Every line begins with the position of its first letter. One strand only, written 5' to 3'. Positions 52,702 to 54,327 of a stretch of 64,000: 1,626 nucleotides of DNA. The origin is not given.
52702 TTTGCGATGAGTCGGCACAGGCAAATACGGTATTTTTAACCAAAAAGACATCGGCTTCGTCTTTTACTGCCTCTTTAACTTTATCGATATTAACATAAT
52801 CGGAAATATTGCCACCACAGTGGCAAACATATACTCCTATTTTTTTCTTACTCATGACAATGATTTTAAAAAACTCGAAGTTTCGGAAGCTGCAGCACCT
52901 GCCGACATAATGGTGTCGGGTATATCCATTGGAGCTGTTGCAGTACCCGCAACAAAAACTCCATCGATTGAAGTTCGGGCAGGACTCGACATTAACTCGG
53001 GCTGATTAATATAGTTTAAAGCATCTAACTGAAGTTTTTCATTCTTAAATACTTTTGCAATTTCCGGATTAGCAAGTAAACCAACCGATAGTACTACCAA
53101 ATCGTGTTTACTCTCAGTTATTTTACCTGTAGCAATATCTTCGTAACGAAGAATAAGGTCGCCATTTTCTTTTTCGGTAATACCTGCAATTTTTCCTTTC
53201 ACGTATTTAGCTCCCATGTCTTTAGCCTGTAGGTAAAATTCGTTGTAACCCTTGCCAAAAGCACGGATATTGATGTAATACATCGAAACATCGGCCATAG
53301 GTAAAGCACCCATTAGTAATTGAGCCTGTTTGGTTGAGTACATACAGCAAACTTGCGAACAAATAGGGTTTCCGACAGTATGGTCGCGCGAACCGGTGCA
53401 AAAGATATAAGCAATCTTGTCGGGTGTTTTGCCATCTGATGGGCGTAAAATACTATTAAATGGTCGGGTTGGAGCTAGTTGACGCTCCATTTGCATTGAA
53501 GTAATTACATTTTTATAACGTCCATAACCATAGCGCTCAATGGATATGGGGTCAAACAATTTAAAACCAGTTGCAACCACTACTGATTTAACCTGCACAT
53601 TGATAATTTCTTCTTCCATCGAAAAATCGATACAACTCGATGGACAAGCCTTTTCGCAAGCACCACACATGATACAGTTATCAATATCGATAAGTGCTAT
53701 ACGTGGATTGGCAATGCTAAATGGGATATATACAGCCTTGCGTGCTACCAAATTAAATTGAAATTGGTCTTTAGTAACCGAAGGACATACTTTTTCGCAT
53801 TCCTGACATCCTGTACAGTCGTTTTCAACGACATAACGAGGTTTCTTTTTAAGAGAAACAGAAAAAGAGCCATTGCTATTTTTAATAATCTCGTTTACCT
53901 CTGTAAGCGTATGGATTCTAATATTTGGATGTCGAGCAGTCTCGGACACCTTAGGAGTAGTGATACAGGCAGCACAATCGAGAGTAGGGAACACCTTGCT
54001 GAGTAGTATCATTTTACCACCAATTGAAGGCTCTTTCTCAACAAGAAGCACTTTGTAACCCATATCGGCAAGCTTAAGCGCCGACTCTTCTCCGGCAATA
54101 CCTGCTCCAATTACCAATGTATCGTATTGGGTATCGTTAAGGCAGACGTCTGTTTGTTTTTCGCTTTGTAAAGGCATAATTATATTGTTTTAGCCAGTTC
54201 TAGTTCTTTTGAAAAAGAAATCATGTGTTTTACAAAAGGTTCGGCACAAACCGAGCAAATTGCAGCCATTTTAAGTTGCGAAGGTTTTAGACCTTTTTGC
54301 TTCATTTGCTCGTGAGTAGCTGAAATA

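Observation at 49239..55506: QmoABC/HdrA-like membrane-coupled flavo-FeS complex encoded with DsrE-like and TusA sulfur carriers instead of AprAB: candidate quinone-linked persulfide/sulfur-carrier redox system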

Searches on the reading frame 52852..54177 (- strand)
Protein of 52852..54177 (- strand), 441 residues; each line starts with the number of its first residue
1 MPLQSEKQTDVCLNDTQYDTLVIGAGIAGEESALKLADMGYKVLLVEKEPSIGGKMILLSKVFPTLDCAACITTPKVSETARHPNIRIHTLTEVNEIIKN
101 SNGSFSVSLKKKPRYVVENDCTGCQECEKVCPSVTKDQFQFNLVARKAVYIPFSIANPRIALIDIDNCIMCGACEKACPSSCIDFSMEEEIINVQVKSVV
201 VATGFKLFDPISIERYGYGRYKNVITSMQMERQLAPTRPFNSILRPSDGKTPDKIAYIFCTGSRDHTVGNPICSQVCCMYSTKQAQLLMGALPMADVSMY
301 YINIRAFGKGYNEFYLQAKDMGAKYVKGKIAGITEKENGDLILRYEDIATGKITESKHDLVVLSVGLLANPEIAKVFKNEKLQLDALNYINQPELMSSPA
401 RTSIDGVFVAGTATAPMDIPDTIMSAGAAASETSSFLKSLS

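Call 3: search_protein_families(library=pfam, proteins=[window:52852-54177:-], max_evalue=0.01)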
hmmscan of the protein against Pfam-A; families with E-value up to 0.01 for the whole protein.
window:52852-54177:- (441 aa): 22 families
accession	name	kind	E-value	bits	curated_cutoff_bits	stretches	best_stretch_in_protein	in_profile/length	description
PF07992.20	Pyr_redox_2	-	1.3e-15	58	26.1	2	18-63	1-46/291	Pyridine nucleotide-disulphide oxidoreductase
PF13237.11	Fer4_10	-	2.3e-07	31.1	25.5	2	118-179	6-53/53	4Fe-4S dicluster domain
PF13187.11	Fer4_9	-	4.9e-07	30.1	27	1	120-183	1-52/52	4Fe-4S dicluster domain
PF12797.12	Fer4_2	-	7.1e-07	29.2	24.5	2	162-180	4-22/22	4Fe-4S binding domain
PF12838.12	Fer4_7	-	1.5e-06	29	27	1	167-185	1-19/52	4Fe-4S dicluster domain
PF01266.30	DAO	-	1.7e-06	28.3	27.9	1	19-54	1-37/353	FAD dependent oxidoreductase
PF12831.13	FAD_oxidored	-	1.9e-06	27.9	27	1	19-56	1-38/416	FAD dependent oxidoreductase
PF00070.33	Pyr_redox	-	2.3e-06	28.5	22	1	20-53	2-35/82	Pyridine nucleotide-disulphide oxidoreductase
PF00890.30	FAD_binding_2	-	4.3e-06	26.6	20.4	1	19-55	1-37/414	FAD binding domain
PF01134.28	GIDA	-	4.5e-06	26.4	22.1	1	20-49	2-31/391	Glucose inhibited division protein A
PF13534.11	Fer4_17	-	5.3e-06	27.3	22.2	1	121-180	2-58/61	4Fe-4S dicluster domain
PF03486.20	HI0933_like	-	5.4e-06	26.5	50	1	19-57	2-40/244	HI0933-like protein Rossmann domain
PF00037.32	Fer4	-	5.7e-06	26.4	21.1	2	163-183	3-23/24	4Fe-4S binding domain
PF14697.11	Fer4_21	-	1.1e-05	25.9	35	2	111-133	31-53/59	4Fe-4S dicluster domain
PF13450.12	NAD_binding_8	-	1.5e-05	25.7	21.9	1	22-56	1-35/68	NAD(P)-binding Rossmann-like domain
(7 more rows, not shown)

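Call 4: search_protein_families(library=ncbifam, proteins=[window:52852-54177:-], max_evalue=0.01)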
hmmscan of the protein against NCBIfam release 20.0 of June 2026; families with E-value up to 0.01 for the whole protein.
window:52852-54177:- (441 aa): 138 families (the best 25 are shown)
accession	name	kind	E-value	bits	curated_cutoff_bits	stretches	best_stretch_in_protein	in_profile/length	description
NF040770.1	hetero_SS_HdrA2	exception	7.3e-146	487.3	1100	1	17-438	139-561/777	CoB-CoM heterodisulfide reductase HdrA2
NF041778.1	hetero_SS_HdrA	equivalog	3.7e-106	355.8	1400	1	16-437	141-570/771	ferredoxin:CoB-CoM heterodisulfide reductase subunit HdrA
NF041891.1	hdrA_Methbact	equivalog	9.6e-99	331.6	1300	1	8-437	124-556/762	ferredoxin:CoB-CoM heterodisulfide reductase subunit HdrA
TIGR01971.1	NuoI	subfamily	8.6e-09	35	113.05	1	117-199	40-114/121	NADH-quinone oxidoreductase, chain I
NF003585.0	PRK05249.1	equivalog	2.5e-08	33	465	1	15-57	4-46/464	Si-specific NAD(P)(+) transhydrogenase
TIGR01292.1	TRX_reduct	equivalog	2.9e-08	32.9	343.45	2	344-415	213-276/300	thioredoxin-disulfide reductase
NF045637.1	carotdesatCrtDProt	equivalog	7.1e-08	31.4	580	1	21-61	2-42/485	1-hydroxycarotenoid 3,4-desaturase CrtD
NF009409.0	PRK12770.1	subfamily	9.5e-08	31.5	343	1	349-439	267-352/360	putative glutamate synthase subunit beta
TIGR02734.1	crtI_fam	subfamily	1.2e-07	30.8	238.1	1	21-77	2-59/504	phytoene desaturase family protein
NF041087.1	bile_acid_BaiCD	equivalog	1.5e-07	30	825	1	4-99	367-461/642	bile acid Fe-S flavoenzyme BaiCD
TIGR01350.1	lipoamide_DH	equivalog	1.9e-07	30.2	408.8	1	17-55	1-38/461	dihydrolipoyl dehydrogenase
NF053717.1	VnlPnlRedVprA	equivalog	3.3e-07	29.5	600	1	15-55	4-44/481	vinyl phenol reductase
NF009410.0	PRK12771.1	subfamily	5.3e-07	28.6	516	1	8-56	129-177/566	NAD(P)-binding protein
TIGR02032.1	GG-red-SF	subfamily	8.4e-07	29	158.8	1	18-54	1-37/297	geranylgeranyl reductase family protein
TIGR02936.1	fdxN_nitrog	equivalog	1.1e-06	28.7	80.55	2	65-133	17-84/91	ferredoxin III, nif-specific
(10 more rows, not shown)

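Call 15: search_solved_structures(query=window:52852-54177:-, max_evalue=0.00001)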
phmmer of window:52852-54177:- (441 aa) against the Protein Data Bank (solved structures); distinct sequences matched with E-value up to 0.00001: 13.
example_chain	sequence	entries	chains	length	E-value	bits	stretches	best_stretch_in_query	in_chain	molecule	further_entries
9sfi_A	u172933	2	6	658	5.1e-115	387.7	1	15-432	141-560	CoB--CoM heterodisulfide reductase iron-sulfur subunit A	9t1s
8rvv_A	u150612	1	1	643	1.2e-113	383.2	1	19-432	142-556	H(2):CoB-CoM heterodisulfide,ferredoxin reductase subunit A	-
8rvu_a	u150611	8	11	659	1.3e-113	383.1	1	19-432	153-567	H(2):CoB-CoM heterodisulfide,ferredoxin reductase subunit A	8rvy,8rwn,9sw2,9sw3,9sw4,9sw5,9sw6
5odc_A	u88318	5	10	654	2e-112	379.2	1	20-433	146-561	Heterodisulfide reductase, subunit A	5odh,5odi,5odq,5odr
7bkb_A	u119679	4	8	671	4.2e-99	335.3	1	19-434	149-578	CoB--CoM heterodisulfide reductase iron-sulfur subunit A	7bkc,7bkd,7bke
6tjr_A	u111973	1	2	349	2.1e-38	135.4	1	193-437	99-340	Fumarate reductase/succinate dehydrogenase flavoprotein domain protein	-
9sw6_H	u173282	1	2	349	1.6e-06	30.4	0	118-188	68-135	Tungsten formylmethanofuran dehydrogenase, subunit F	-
5t5i_F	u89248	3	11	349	3.7e-06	29.2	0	111-188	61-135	Tungsten formylmethanofuran dehydrogenase subunit fwdF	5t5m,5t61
7p7k_I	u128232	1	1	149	6.8e-06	28.3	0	158-193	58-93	NADH-quinone oxidoreductase subunit I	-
7awt_I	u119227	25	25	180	7.6e-06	28.1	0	158-192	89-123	NADH-quinone oxidoreductase subunit I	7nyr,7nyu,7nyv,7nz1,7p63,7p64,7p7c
7p61_I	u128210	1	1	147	7.8e-06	28.1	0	158-193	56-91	NADH-quinone oxidoreductase subunit I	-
7p69_I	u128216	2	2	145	8.8e-06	27.9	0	158-193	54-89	NADH-quinone oxidoreductase subunit I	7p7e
7p62_I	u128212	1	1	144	9.6e-06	27.8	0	158-193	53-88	NADH-quinone oxidoreductase subunit I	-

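Call 44: search_solved_structures(query=window:52852-54177:-, max_evalue=1e-90, show_alignments=4)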
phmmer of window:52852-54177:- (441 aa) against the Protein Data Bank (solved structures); distinct sequences matched with E-value up to 1e-90: 5.
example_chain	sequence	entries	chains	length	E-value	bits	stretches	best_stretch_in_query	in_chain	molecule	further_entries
9sfi_A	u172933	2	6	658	5.1e-115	387.7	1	15-432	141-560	CoB--CoM heterodisulfide reductase iron-sulfur subunit A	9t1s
8rvv_A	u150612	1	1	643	1.2e-113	383.2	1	19-432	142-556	H(2):CoB-CoM heterodisulfide,ferredoxin reductase subunit A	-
8rvu_a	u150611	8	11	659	1.3e-113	383.1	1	19-432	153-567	H(2):CoB-CoM heterodisulfide,ferredoxin reductase subunit A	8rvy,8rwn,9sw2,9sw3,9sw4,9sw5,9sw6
5odc_A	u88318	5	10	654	2e-112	379.2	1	20-433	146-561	Heterodisulfide reductase, subunit A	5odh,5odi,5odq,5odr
7bkb_A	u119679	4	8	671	4.2e-99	335.3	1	19-434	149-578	CoB--CoM heterodisulfide reductase iron-sulfur subunit A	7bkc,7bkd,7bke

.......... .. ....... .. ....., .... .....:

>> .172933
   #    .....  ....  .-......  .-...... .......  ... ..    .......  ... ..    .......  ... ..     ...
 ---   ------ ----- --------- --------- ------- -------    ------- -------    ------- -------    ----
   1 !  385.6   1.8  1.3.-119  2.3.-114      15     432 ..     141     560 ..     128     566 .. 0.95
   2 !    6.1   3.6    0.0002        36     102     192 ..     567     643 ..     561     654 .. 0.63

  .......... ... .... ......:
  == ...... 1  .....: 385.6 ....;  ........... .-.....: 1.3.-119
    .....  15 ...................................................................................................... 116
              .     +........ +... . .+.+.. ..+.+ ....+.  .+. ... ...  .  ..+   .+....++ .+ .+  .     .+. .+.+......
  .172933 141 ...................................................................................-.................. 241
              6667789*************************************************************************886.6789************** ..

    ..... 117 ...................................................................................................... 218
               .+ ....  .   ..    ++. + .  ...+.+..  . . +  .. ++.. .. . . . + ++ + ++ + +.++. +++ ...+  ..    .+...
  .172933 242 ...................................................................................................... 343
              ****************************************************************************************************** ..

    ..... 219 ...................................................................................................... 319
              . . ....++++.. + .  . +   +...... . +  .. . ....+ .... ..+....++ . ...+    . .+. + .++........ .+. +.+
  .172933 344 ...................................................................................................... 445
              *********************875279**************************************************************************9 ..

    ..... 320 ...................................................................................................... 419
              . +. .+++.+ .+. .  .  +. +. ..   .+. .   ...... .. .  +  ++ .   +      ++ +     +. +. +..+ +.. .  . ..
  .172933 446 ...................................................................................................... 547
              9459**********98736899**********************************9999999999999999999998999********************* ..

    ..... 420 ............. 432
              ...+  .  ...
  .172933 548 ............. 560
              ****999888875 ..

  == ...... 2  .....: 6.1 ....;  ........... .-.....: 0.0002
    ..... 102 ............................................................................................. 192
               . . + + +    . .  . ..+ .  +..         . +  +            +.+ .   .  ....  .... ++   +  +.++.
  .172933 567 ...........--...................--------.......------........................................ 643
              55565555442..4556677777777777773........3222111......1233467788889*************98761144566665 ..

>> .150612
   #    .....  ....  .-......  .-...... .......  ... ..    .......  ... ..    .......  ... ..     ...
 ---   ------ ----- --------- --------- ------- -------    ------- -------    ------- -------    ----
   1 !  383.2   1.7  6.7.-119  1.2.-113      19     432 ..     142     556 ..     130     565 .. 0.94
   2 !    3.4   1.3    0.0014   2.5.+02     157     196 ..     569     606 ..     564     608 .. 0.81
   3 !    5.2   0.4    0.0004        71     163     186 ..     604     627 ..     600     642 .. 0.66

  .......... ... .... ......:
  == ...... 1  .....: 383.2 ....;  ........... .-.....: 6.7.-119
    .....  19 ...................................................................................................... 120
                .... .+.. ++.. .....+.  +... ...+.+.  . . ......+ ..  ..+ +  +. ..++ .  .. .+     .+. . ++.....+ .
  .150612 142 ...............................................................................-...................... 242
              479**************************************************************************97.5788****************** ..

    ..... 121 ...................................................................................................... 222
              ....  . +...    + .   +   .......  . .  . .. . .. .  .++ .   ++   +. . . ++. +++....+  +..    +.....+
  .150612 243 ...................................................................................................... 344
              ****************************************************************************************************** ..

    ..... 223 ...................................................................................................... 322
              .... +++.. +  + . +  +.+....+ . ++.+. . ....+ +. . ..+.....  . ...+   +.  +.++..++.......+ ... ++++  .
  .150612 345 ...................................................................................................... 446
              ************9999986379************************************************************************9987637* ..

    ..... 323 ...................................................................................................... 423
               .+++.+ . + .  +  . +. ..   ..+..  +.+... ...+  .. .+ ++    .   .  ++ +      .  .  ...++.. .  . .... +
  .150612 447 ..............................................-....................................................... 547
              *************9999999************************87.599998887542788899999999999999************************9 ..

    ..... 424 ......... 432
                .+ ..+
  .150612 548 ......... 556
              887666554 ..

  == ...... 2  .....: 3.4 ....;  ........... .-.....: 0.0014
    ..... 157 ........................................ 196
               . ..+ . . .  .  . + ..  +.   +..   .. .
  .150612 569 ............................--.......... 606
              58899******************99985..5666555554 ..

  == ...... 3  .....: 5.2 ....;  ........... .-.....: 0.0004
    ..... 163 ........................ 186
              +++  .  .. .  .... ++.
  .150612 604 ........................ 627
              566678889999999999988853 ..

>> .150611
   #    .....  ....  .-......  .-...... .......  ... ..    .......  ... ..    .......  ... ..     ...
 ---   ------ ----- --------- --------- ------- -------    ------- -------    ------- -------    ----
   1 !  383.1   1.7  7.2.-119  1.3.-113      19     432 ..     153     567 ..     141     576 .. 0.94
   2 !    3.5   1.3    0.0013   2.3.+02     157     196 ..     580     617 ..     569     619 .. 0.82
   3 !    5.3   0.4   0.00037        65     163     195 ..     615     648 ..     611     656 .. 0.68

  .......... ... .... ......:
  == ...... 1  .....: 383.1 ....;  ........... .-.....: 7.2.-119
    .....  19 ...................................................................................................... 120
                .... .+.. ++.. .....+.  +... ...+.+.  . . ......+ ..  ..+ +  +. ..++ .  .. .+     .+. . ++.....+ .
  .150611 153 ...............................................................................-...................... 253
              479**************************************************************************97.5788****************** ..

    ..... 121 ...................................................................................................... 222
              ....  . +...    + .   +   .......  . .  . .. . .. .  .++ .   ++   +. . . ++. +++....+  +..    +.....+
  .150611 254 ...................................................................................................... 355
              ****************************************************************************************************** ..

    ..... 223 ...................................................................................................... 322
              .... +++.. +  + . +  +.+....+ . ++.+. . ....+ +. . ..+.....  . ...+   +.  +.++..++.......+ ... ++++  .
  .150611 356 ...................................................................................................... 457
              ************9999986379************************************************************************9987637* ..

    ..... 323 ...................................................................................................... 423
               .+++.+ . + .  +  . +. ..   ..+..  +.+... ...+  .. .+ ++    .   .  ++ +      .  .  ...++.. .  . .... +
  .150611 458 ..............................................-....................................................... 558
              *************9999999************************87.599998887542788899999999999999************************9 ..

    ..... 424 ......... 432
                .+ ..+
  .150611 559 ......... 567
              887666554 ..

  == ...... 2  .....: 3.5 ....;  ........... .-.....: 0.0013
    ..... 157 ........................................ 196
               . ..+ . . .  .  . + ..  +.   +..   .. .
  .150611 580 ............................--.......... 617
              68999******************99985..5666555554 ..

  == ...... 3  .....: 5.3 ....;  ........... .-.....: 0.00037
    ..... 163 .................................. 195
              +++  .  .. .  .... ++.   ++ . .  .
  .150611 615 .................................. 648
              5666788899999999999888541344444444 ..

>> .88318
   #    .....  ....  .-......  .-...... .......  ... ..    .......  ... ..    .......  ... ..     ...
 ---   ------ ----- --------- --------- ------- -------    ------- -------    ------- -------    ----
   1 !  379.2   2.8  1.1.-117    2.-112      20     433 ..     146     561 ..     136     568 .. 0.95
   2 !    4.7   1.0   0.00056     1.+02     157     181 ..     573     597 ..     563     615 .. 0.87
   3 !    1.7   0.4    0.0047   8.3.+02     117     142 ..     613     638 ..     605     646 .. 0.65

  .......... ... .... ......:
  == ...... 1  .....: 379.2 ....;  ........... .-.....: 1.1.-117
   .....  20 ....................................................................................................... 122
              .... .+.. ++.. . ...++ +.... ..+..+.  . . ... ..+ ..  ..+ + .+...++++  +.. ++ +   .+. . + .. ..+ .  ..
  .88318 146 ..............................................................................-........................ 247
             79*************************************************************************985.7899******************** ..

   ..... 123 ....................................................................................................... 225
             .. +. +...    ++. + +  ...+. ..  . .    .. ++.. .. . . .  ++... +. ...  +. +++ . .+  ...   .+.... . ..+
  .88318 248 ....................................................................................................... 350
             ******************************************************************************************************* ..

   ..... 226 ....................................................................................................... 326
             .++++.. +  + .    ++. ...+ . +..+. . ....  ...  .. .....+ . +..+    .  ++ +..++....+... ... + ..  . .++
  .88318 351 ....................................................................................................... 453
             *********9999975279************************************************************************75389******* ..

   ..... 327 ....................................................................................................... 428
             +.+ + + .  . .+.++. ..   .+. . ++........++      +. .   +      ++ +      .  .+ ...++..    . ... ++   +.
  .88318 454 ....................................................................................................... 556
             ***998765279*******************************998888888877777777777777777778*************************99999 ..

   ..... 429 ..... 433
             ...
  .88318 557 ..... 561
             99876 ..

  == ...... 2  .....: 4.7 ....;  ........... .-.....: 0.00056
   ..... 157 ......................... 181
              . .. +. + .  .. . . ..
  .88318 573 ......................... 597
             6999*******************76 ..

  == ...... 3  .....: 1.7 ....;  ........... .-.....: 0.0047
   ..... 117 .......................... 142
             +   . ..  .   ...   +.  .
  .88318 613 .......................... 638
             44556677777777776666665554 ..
